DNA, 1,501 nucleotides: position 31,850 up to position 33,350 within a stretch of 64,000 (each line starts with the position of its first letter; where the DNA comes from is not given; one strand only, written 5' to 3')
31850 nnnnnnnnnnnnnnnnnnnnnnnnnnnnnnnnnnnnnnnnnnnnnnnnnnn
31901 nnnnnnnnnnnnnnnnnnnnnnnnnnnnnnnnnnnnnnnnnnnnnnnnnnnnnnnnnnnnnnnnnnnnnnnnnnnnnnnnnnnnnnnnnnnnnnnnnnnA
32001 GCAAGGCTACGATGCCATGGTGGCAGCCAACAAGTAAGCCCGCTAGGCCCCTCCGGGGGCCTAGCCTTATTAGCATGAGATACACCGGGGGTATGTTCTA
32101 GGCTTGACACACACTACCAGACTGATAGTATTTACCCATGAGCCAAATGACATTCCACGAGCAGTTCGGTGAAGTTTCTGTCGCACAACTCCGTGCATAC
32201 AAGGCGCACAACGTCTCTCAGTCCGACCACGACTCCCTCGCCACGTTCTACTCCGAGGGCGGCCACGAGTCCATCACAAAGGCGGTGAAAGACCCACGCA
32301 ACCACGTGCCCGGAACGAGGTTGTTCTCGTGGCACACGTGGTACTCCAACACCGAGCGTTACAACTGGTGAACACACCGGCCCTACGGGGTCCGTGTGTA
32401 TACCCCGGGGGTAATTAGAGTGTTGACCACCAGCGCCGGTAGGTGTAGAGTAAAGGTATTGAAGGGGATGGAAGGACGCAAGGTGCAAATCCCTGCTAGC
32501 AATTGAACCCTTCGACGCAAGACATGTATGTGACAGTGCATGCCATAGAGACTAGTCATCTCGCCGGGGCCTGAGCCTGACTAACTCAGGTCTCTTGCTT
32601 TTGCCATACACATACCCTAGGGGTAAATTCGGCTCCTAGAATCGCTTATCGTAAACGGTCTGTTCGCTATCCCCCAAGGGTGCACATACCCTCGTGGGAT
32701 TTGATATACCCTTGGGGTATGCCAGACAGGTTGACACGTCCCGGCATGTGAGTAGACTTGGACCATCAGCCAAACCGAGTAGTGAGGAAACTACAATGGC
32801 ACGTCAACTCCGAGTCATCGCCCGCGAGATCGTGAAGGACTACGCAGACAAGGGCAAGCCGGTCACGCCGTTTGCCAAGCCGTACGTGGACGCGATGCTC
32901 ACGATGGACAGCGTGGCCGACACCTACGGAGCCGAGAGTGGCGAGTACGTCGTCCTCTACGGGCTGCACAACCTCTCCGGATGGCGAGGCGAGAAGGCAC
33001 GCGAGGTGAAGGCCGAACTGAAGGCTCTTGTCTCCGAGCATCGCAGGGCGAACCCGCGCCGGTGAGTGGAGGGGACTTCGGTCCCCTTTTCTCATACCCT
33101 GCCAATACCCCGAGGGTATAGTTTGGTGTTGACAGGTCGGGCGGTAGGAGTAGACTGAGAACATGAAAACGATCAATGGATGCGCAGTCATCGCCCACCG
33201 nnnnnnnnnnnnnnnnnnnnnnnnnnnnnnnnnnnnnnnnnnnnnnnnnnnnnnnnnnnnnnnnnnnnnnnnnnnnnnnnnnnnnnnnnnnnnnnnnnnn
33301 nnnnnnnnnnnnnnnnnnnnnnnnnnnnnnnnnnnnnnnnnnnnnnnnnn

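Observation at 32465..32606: Third ORF-less transcription unit (ncRNA-3)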

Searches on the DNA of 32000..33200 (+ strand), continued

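Call 52: search_with_rna_model(model_id=R1, sources=[window, L006, L012, L129, L130, L003], max_evalue=1e-10, make_alignment=true, show_alignments=6)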
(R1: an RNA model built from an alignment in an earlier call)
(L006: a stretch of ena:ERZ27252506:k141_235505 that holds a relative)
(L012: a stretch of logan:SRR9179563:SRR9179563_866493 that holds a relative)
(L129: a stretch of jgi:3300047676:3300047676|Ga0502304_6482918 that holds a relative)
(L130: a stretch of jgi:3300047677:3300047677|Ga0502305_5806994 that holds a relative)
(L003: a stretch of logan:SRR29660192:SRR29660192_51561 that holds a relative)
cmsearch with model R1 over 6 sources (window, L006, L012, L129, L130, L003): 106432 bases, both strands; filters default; matches with E-value up to 1e-10: 6.
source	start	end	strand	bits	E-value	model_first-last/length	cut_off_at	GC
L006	5449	5593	+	176.4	3.8e-50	1-145/145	no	0.5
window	32458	32602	+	175.2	9e-50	1-145/145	no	0.51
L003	9322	9466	+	175.2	9e-50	1-145/145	no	0.51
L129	303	442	+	170.9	1.6e-48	1-145/145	no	0.54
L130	214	353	+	170.9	1.6e-48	1-145/145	no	0.54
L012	26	165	+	69.4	1.2e-18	1-145/145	no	0.55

Alignment A8: 6 matches aligned to the model, 176 columns, each read 5' to 3' on its own strand. Consensus structure (alignment columns), stored with it:
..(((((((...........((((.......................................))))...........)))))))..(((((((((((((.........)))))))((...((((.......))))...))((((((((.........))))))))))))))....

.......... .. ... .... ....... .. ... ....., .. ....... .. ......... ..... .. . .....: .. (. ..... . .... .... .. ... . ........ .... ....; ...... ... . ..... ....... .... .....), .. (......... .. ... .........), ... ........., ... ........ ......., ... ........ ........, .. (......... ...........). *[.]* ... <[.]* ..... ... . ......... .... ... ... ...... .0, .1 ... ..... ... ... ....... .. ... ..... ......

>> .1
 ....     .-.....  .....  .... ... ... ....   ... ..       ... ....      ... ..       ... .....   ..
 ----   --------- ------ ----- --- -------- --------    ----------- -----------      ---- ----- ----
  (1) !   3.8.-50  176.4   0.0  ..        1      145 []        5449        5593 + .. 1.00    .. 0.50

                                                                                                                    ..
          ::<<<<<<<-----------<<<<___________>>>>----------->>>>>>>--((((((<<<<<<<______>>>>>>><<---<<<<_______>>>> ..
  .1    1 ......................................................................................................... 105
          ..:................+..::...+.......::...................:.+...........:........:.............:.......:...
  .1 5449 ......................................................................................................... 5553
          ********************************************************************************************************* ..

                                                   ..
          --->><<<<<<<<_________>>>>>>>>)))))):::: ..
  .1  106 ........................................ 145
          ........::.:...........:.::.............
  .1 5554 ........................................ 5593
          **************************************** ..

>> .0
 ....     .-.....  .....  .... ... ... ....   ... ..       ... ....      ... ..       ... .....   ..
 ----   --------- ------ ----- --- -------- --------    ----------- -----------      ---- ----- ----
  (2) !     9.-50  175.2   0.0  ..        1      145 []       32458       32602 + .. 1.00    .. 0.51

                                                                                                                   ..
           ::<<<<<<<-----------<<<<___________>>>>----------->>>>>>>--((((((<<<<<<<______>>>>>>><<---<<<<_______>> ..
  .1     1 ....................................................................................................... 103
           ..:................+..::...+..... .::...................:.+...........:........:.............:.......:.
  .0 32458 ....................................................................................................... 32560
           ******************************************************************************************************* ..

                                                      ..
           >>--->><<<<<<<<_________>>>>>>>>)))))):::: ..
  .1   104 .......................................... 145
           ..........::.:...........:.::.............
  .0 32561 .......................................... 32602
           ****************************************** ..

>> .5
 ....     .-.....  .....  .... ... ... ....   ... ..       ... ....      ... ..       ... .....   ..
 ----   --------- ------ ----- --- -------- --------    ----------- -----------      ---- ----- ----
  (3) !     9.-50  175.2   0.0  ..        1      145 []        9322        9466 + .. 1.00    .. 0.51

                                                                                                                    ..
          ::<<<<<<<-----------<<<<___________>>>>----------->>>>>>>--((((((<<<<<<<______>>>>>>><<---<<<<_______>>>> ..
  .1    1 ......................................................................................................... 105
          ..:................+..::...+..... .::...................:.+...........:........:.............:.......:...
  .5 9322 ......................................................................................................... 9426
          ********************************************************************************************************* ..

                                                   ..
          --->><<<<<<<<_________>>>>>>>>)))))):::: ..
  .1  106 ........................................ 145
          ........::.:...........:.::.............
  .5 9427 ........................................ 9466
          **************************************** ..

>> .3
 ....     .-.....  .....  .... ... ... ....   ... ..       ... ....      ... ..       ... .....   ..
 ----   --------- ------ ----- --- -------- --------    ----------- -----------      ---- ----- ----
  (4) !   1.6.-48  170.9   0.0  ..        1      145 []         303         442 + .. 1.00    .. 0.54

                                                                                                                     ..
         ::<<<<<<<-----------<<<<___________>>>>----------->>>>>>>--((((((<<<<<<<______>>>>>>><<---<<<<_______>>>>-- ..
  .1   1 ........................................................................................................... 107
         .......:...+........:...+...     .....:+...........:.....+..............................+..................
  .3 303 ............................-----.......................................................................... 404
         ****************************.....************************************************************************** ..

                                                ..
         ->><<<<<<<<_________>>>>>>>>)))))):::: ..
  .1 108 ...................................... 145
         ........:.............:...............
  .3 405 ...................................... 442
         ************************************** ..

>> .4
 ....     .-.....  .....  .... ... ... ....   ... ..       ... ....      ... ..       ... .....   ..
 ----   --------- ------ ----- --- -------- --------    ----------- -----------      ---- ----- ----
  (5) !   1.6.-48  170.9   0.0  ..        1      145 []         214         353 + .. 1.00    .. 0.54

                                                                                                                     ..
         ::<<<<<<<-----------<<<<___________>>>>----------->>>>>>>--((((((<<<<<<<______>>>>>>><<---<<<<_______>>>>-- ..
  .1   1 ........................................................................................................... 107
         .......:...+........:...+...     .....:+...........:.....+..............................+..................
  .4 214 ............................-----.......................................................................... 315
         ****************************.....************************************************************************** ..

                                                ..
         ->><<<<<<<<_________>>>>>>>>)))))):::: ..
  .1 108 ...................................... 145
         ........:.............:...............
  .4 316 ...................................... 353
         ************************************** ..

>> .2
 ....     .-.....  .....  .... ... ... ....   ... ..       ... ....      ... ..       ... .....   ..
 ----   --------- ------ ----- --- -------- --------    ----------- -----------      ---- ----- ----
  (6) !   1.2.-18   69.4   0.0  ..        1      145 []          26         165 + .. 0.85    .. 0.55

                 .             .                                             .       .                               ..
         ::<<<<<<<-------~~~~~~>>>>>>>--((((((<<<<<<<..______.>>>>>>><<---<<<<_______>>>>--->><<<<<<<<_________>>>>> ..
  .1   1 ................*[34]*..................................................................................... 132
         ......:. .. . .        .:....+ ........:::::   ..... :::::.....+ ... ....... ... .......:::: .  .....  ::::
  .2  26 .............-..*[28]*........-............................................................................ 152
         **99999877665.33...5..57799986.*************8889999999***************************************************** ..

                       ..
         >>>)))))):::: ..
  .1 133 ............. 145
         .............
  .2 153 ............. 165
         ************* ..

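Call 64: search_with_rna_model(model_id=R1, sources=[L142, L143, L144], max_evalue=10, filters=off)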
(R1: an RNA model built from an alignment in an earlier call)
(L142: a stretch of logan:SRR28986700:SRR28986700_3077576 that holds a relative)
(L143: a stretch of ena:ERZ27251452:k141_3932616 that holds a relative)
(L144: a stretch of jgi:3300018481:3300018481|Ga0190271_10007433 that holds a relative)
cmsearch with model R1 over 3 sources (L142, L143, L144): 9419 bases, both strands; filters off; matches with E-value up to 10: 13.
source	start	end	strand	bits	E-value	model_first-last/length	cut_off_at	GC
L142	45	133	-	8.4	0.1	1-145/145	no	0.51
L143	3677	3711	-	5.3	0.79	5-55/145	no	0.43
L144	2540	2574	-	5.3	0.79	5-55/145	no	0.43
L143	3354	3502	+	3.1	3.6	1-145/145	no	0.59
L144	2217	2365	+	3.1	3.6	1-145/145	no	0.59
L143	1897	2029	+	2.9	4.2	1-145/145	no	0.57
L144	760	892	+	2.9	4.2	1-145/145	no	0.57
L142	670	727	-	2.4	5.7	1-145/145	no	0.59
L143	3382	3452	-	2.2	6.4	1-145/145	no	0.65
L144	2245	2315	-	2.2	6.4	1-145/145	no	0.65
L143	1103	1184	+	1.7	9.5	1-145/145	no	0.65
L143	2790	2897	+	1.6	9.8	1-145/145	no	0.56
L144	1653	1760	+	1.6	9.8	1-145/145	no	0.56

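Call 67: search_with_rna_model(model_id=R1, sources=[L145], max_evalue=10, filters=off)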
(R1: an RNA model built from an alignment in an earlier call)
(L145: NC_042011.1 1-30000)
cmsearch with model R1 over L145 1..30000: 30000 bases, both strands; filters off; matches with E-value up to 10: 17.
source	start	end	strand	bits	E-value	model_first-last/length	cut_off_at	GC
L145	13776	13873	-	8.3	0.32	1-145/145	no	0.49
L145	13646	13815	+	6.3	1.3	1-145/145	no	0.49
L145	11786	11810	-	6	1.6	21-45/145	no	0.48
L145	16522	16641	+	5.8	1.8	1-145/145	no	0.51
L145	9964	10056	-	5.5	2.2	1-145/145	no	0.57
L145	5079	5214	+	5.4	2.4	1-145/145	no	0.51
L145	20262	20363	+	4.7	4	1-145/145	no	0.46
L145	3592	3624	+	4.6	4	18-50/145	no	0.39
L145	18914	19019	-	4.2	5.4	1-145/145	no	0.53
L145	25752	25824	+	4.2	5.4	1-145/145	no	0.42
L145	21329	21348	-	3.8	7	66-85/145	no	0.6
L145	10145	10242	+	3.7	7.5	1-145/145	no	0.46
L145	13262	13373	-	3.6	8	1-145/145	no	0.5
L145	10796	10944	-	3.6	8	1-145/145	no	0.65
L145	17065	17210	+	3.5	8.4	1-145/145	no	0.47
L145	16304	16393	-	3.5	8.5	1-145/145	no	0.48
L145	4795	4864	-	3.3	9.6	1-145/145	no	0.53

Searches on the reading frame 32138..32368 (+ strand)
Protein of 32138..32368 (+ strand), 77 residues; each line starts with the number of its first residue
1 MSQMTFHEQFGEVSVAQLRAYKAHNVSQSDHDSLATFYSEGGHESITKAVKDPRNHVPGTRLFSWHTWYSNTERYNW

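Call 14: find_encoding_contigs(protein=window:32138-32368:+, flank=10000, max_places=10)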
Protein window:32138-32368:+ (77 aa): 2 contigs read that carry it; 2 places shown.
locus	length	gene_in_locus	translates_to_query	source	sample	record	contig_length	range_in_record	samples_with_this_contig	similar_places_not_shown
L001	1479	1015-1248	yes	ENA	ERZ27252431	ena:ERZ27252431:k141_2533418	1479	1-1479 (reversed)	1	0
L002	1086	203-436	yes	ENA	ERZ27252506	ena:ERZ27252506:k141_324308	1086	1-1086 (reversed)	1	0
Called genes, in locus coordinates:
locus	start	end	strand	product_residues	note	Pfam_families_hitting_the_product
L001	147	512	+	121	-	PF24835:DUF7717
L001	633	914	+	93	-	-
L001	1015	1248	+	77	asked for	-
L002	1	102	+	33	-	?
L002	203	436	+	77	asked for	-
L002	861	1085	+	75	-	?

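Call 58: search_protein_families(library=pfam, proteins=[window:32138-32368:+], max_evalue=0.01)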
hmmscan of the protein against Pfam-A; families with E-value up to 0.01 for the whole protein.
window:32138-32368:+ (77 aa): 0 families

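Call 59: search_protein_families(library=phrogs, proteins=[window:32138-32368:+], max_evalue=0.01)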
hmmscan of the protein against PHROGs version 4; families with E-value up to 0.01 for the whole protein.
window:32138-32368:+ (77 aa): 0 families
